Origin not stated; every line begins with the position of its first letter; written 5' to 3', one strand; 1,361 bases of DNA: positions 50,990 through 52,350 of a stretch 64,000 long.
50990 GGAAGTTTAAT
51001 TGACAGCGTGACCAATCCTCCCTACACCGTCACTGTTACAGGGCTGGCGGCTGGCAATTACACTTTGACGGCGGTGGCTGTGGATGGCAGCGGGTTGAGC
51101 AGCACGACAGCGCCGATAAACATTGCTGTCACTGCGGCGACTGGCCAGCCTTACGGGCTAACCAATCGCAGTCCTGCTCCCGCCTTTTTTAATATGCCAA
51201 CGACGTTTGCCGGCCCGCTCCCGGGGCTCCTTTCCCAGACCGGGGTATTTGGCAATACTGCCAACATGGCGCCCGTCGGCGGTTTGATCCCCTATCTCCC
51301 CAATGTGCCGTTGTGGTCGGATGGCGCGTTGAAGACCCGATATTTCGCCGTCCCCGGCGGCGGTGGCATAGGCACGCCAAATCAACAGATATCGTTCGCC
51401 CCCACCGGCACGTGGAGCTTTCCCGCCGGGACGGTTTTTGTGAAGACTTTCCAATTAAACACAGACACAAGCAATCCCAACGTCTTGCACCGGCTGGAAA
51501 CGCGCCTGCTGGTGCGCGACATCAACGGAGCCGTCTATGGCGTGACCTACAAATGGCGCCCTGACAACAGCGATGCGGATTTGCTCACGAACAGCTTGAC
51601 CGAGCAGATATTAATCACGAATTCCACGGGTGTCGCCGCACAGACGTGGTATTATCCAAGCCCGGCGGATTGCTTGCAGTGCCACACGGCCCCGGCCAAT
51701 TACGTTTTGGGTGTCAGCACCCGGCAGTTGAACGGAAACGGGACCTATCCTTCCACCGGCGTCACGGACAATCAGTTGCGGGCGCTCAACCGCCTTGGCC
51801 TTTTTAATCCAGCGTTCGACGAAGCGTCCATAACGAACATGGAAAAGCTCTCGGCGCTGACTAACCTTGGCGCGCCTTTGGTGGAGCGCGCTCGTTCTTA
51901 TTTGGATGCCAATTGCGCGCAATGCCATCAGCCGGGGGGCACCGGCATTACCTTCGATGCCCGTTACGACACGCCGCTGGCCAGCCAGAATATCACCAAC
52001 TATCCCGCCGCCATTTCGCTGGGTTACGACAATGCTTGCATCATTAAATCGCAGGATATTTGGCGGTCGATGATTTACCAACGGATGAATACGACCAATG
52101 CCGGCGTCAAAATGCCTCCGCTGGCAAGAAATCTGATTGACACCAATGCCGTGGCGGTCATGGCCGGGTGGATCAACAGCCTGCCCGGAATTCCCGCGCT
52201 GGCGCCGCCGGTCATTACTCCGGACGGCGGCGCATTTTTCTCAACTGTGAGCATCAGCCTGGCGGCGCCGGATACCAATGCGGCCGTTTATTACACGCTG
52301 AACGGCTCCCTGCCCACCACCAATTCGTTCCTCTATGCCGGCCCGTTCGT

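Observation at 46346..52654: Giant surface protein fusing a PQQ-type propeller, sugar-binding modules and a diheme cytochrome c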

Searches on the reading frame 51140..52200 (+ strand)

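Call 9: search_protein_families(library=pfam, proteins=[window:51140-52200:+], max_evalue=1)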
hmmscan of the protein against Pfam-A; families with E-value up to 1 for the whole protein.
window:51140-52200:+ (353 aa): 6 families
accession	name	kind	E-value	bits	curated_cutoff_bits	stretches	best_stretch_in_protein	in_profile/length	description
PF13442.11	Cytochrome_CBB3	-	0.00015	22.4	27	1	250-286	5-33/68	Cytochrome C oxidase, cbb3-type, subunit III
PF00034.26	Cytochrom_C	-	0.00041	22.1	21.3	1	253-289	7-34/90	Cytochrome c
PF22113.1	Mtrc-MtrF_II-IV_dom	-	0.013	15.5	30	0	252-266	152-166/176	Outer membrane cytochrome MtrC/MtrF-like, domains II/IV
PF09699.15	Paired_CXXCH_1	-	0.081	13.1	20.6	0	258-267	8-17/41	Doubled CXXCH motif (Paired_CXXCH_1)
PF16694.10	Cytochrome_P460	-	0.083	13.7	27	0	255-265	106-116/125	Cytochrome P460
PF14522.11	Cytochrome_C7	-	0.15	12.3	24.8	0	257-264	14-21/67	Cytochrome c7 and related cytochrome c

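Call 15: find_homologous_proteins(query=window:51170-52200:+)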
Query window:51170-52200:+ (343 aa): 3667 proteins with E <= 0.001 among 7020 candidates; the best 120 are listed.
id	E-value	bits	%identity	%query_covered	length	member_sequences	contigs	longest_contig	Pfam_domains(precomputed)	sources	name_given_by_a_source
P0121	3.9e-184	630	80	99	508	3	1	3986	PF13287.13,PF13290.14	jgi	jgi:uncharacterized repeat protein (TIGR03806 family)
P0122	1.6e-178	611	81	98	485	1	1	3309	PF13287.13,PF13290.14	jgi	jgi:uncharacterized repeat protein (TIGR03806 family)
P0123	2.4e-175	601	79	99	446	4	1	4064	-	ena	-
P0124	1.3e-170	585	76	98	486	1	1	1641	PF13287.13,PF13290.14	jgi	jgi:uncharacterized repeat protein (TIGR03806 family)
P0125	7.3e-170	583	75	99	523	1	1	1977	PF13287.13,PF13290.14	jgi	jgi:uncharacterized repeat protein (TIGR03806 family)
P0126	1.7e-167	575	75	98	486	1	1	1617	PF13287.13,PF13290.14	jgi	jgi:uncharacterized repeat protein (TIGR03806 family)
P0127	2.6e-165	568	75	98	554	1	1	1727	PF13287.13,PF13290.14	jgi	jgi:hypothetical protein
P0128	2.3e-164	565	73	100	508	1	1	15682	PF13287.13,PF13290.14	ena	-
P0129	7.2e-164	563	73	100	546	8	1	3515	PF13287.13,PF13290.14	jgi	jgi:hypothetical protein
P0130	2.2e-163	562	78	91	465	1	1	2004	PF13287.13,PF13290.14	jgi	jgi:uncharacterized repeat protein (TIGR03806 family)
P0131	5.4e-163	560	73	98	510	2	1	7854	PF13287.13,PF13290.14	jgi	jgi:uncharacterized repeat protein (TIGR03806 family)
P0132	7.9e-163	560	73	99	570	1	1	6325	PF17957.8,PF13287.13,PF13290.14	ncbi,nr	ncbi:MAG TPA: chitobiase/beta-hexosaminidase C-terminal domain-containing protein, partial [Verrucom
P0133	4.4e-162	557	74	98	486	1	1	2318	PF13287.13,PF13290.14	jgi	-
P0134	7.9e-162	556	77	91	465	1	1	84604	PF13287.13,PF13290.14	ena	-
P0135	1.5e-161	555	73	99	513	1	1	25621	PF13287.13,PF13290.14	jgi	jgi:uncharacterized repeat protein (TIGR03806 family)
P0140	1.2e-158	546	71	99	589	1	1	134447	PF13287.13,PF13290.14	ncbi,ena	-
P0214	2.0e-132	460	60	99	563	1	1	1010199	PF13287.13,PF13290.14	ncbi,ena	-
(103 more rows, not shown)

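Call 17: find_encoding_contigs(protein=P0214, flank=10000, max_places=2)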
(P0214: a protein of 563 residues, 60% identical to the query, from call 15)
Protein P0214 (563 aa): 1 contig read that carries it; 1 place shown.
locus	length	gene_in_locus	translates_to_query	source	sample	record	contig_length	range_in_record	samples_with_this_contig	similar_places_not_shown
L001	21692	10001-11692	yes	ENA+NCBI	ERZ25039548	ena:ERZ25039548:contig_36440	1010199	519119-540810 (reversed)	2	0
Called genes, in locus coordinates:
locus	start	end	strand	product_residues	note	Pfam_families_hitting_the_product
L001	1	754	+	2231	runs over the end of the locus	PF15902:Sortilin-Vps10 (faint), PF20144:TIG_SUH (faint), PF13927:Ig_3 (weak)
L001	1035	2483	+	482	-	PF00089:Trypsin, PF13365:Trypsin_2, PF17815:PDZ_3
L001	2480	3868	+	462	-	PF17815:PDZ_3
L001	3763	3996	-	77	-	-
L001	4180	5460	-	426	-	PF00728:Glyco_hydro_20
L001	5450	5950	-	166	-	PF02838:Glyco_hydro_20b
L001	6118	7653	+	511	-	-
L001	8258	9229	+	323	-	-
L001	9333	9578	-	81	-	-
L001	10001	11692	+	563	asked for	PF13290:CHB_HEX_C_1, PF13287:Fn3_assoc (weak)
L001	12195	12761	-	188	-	PF00582:Usp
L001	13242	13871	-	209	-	PF02669:KdpC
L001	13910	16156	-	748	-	PF00122:E1-E2_ATPase, PF00702:Hydrolase, PF12710:HAD (weak)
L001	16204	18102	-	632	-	PF03814:KdpA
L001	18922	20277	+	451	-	-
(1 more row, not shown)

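Call 19: find_encoding_contigs(protein=P0140, flank=10000, max_places=2)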
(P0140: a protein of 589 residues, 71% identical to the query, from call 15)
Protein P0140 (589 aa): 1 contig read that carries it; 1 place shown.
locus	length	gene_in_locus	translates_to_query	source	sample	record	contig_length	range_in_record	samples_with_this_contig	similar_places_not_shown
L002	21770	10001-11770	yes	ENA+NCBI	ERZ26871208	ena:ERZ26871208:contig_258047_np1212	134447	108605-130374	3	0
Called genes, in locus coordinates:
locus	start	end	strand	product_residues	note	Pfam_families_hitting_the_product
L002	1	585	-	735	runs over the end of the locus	PF02878:PGM_PMM_I, PF02879:PGM_PMM_II, PF02880:PGM_PMM_III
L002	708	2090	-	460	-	PF02878:PGM_PMM_I, PF02879:PGM_PMM_II, PF02880:PGM_PMM_III, PF00408:PGM_PMM_IV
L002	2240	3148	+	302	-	PF01933:CofD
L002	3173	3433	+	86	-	PF00702:Hydrolase (faint), PF13419:HAD_2 (faint)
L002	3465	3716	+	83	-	PF13242:Hydrolase_like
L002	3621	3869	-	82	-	-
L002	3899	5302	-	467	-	PF00672:HAMP, PF00512:HisKA, PF02518:HATPase_c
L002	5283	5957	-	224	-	PF00072:Response_reg, PF00486:Trans_reg_C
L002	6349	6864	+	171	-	-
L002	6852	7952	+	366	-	-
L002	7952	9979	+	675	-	PF13290:CHB_HEX_C_1, PF13287:Fn3_assoc, PF07691:PA14, PF17957:Big_7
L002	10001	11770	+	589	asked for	PF13287:Fn3_assoc, PF13290:CHB_HEX_C_1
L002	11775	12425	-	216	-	PF22244:GCE_fung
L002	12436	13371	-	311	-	PF00331:Glyco_hydro_10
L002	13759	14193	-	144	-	PF00331:Glyco_hydro_10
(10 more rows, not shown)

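Call 36: predict_structure(alignment_id=A2)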
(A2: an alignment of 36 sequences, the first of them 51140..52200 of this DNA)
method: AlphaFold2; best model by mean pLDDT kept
length: 353 residues; sequences in the alignment: 36
mean_pLDDT: 88.2   pTM: 0.87
mean pLDDT of the five models: 88.2, 86.6, 84.3, 83.5, 83.5
residues with pLDDT >= 90: 221; 70-90: 104; 50-70: 27; < 50: 1
segments of 3 or more residues with pLDDT < 50: none
pLDDT, mean of each block of 10 residues (from residue 1): 66 94 94 97 94 90 93 82 89 91 95 94 92 93 96 93 92 80 61 87 90 93 94 94 95 90 66 85 89 84 93 90 69 91 94 74
secondary structure, 60 per line:
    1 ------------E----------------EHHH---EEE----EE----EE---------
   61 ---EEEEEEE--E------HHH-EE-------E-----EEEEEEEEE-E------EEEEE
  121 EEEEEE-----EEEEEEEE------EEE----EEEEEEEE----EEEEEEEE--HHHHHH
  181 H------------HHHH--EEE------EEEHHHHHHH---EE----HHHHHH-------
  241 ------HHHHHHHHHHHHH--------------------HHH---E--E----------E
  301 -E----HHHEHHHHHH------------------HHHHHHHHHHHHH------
elements in order: E37-39 E64-70 E99-107 E116-126 E132-139 E146-148 E153-160 E165-172 H175-181 H194-197 E200-202 E209-211 H212-218 H228-233 H247-259 H311-316 H335-347

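Call 40: fold_search(model_id=the predicted structure, library=pdb)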
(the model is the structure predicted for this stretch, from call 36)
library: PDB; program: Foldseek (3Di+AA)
matches with E <= 10: 446; with E <= 0.001: 0
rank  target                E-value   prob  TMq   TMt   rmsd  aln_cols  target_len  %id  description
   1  7lbu                  2.6e-02  0.08  0.09  0.09  17.9       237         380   15  Crystal structure of the Propionibacterium acnes surface sialidase (released 2021-12-08)
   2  6t96                  7.0e-02  0.08  0.11  0.11  15.6       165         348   12  Photorhabdus laumondii subsp. laumondii lectin PLL3 (released 2019-12-25)
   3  5b6s_A                7.9e-02  0.08  0.08  0.09  19.8       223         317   13  Catalytic domain of Coprinopsis cinerea GH62 alpha-L-arabinofuranosidase (released 2016-09-07)
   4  6fhy_A                9.9e-02  0.06  0.11  0.11  12.7       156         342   16  Photorhabdus asymbiotica lectin (PHL) in complex with synthetic C-fucoside (released 2019-01-30)
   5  7sny                  1.2e-01  0.06  0.10  0.17  13.0       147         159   15  2.10A Resolution Structure of NanoBiT Complementation Reporter Large Subunit LgBiT (released 2022-11-16)
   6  4n4b                  1.2e-01  0.04  0.09  0.09  20.8       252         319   12  Crystal Structure of the alpha-L-arabinofuranosidase PaAbf62A from Podospora anserina (released 2014-01-15)
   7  8j67_B                1.6e-01  0.06  0.10  0.16  15.9       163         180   10  Crystal structure of Toxoplasma gondii M2AP (released 2023-08-30)
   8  5ubj                  1.6e-01  0.04  0.08  0.08  20.0       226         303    8  Structure of an alpha-L-arabinofuranosidase (GH62) from Aspergillus nidulans (released 2017-09-27)
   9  6flu_A                1.8e-01  0.05  0.11  0.11  12.7       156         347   16  Photorhabdus asymbiotica lectin (PHL) in complex with synthetic C-fucoside (released 2019-02-06)
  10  8q81                  2.3e-01  0.04  0.12  0.12  13.0       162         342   15  Photorhabdus laumondii lectin PLL3 in complex with alpha-methyl-fucoside (released 2025-03-05)
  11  1vkd_A                2.3e-01  0.02  0.09  0.09  19.3       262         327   10  Crystal structure of a predicted glycosidase (tm1225) from thermotoga maritima msb8 at 2.10 A resolution (released 2004-05-25)
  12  5mxg_A                2.5e-01  0.03  0.10  0.11  19.6       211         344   15  Photorhabdus asymbiotica lectin (PHL) in complex with blood group H trisaccharide (released 2017-08-09)
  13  1vkd_B                2.5e-01  0.02  0.09  0.10  19.0       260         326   10  Crystal structure of a predicted glycosidase (tm1225) from thermotoga maritima msb8 at 2.10 A resolution (released 2004-05-25)
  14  8gar                  2.8e-01  0.12  0.14  0.27   7.9       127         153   20  Nitrosomonas europaea Cytochrome P460 Arg44Ala (released 2023-07-05)
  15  6xn2_A                2.8e-01  0.07  0.13  0.14  10.0       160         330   12  Crystal structure of the GH43_1 enzyme from Xanthomonas citri complexed with xylotriose (released 2020-12-02)
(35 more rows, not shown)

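Call 42: find_related_loci(query=A2, collection=genome_contigs, flank=8000)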
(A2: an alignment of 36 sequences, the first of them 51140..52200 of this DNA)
Query A2 (353 aa) in genome_contigs; peptide patterns used: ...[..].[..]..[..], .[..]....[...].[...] (x = any residue, [..] = any of these).
597 stretches matched a pattern (row limit reached: there are more); 579 encode a relative of the query (tblastn E <= 1e-3); the best 80 are kept; 80 distinct loci.
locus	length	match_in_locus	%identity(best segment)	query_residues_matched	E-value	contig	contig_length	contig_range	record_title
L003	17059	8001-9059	78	1-353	0e+0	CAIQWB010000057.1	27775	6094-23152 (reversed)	MAG: uncultured Verrucomicrobia subdivision 3 bacterium isolate AlinenLipids_bin-9528 genome assembly, contig: bin-9528:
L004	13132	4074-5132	77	1-353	0e+0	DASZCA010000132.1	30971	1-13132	MAG TPA_asm: Verrucomicrobiia bacterium isolate SMAG_U6430 k141_18026, whole genome shotgun sequence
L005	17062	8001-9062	76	1-353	2e-179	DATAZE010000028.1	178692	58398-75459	MAG TPA_asm: Verrucomicrobiia bacterium isolate SMAG_U5697 k141_4108878, whole genome shotgun sequence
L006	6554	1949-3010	74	1-353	1e-180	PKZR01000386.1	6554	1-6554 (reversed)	MAG: Limisphaerales bacterium isolate bog_1421 73.20111000_S3M.12_contig_34166, whole genome shotgun sequence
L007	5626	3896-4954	75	1-353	0e+0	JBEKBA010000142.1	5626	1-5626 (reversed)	MAG: Verrucomicrobiota bacterium isolate SPRUCE 125 SPRUCE_125_142, whole genome shotgun sequence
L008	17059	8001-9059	75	1-353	4e-172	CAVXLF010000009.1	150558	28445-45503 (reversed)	MAG: uncultured Verrucomicrobiae bacterium isolate MFD04780.bin.2.37 genome assembly, contig: contig_2292, whole genome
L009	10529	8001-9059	73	1-353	2e-170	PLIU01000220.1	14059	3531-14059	MAG: Verrucomicrobiales bacterium isolate palsa_1400 73.20110800_P3S.15_contig_3251, whole genome shotgun sequence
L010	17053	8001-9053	74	1-350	2e-170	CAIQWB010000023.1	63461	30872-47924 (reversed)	MAG: uncultured Verrucomicrobia subdivision 3 bacterium isolate AlinenLipids_bin-9528 genome assembly, contig: bin-9528:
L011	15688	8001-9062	70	1-353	2e-169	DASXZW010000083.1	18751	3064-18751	MAG TPA_asm: Verrucomicrobiia bacterium isolate SMAG_U4863 k141_347889, whole genome shotgun sequence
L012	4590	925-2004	71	1-353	2e-173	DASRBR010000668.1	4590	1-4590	MAG TPA_asm: Verrucomicrobiia bacterium isolate SMAG_U9932 k141_243845, whole genome shotgun sequence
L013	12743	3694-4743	73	1-353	2e-168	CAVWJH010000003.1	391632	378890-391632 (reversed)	MAG: uncultured Verrucomicrobiae bacterium isolate MFD05502.bin.2.46 genome assembly, contig: contig_55673, whole genome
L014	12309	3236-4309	69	1-353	1e-165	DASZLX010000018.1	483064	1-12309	MAG TPA_asm: Verrucomicrobiia bacterium isolate SMAG_U5876 k141_2267306, whole genome shotgun sequence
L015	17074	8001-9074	70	1-353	5e-165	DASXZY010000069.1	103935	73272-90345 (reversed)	MAG TPA_asm: Verrucomicrobiia bacterium isolate SMAG_U4865 k141_3135681, whole genome shotgun sequence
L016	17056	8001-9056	72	1-353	3e-164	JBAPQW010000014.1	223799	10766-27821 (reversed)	MAG: Verrucomicrobiia bacterium isolate MFD01155_ilm_asm_bin21 k127_225515, whole genome shotgun sequence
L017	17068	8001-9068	69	1-353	3e-162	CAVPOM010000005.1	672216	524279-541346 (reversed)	MAG: uncultured Verrucomicrobiae bacterium isolate MFD00008.bin.2.151 genome assembly, contig: contig_56246, whole genom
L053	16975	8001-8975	58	20-348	9e-124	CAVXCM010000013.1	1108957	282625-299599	MAG: uncultured Verrucomicrobiae bacterium isolate MFD01275.bin.2.81 genome assembly, contig: contig_5549, whole genome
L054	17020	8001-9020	56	2-350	2e-123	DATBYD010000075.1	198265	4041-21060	MAG TPA_asm: Steroidobacteraceae bacterium isolate SMAG_U7584 k141_1526046, whole genome shotgun sequence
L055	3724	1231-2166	59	30-349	2e-126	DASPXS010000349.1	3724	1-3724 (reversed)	MAG TPA_asm: Haliangiales bacterium isolate SMAG_U11573 k141_936242, whole genome shotgun sequence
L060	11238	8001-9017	54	5-352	1e-120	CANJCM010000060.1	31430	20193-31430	MAG: Opitutae bacterium isolate RH-23may17-1088 genome assembly, contig: RH-23may17-C10077, whole genome shotgun sequenc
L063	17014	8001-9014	57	4-350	6e-120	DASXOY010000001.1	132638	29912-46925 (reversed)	MAG TPA_asm: Steroidobacteraceae bacterium isolate SMAG_U5394 k141_3656741, whole genome shotgun sequence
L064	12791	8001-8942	58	30-351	1e-119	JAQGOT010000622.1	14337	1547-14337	MAG: Pedosphaera sp. isolate RYN_620 scaffold_1336856, whole genome shotgun sequence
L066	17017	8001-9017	56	4-350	2e-119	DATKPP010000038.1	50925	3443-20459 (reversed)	MAG TPA_asm: Steroidobacteraceae bacterium isolate SMAG_U14794 k141_3966112, whole genome shotgun sequence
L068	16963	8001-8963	59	28-348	8e-118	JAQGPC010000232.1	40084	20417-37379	MAG: Pedosphaera sp. isolate RYN_629 scaffold_1458370, whole genome shotgun sequence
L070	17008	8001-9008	55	2-347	2e-117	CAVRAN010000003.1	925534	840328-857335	MAG: uncultured Verrucomicrobiae bacterium isolate MFD04540.bin.1.22 genome assembly, contig: contig_1500, whole genome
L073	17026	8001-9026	56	3-353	2e-116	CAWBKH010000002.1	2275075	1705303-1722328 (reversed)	MAG: uncultured Verrucomicrobiae bacterium isolate MFD03044.bin.1.108 genome assembly, contig: contig_20741, whole genom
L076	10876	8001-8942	58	28-348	7e-116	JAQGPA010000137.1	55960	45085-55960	MAG: Pedosphaera sp. isolate RYN_627 scaffold_1591933, whole genome shotgun sequence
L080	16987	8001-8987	54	10-347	3e-115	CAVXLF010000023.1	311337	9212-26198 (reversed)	MAG: uncultured Verrucomicrobiae bacterium isolate MFD04780.bin.2.37 genome assembly, contig: contig_4302, whole genome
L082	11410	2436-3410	56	28-353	5e-115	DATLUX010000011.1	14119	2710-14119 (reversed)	MAG TPA_asm: Verrucomicrobiia bacterium isolate SMAG_U13177 k141_532241, whole genome shotgun sequence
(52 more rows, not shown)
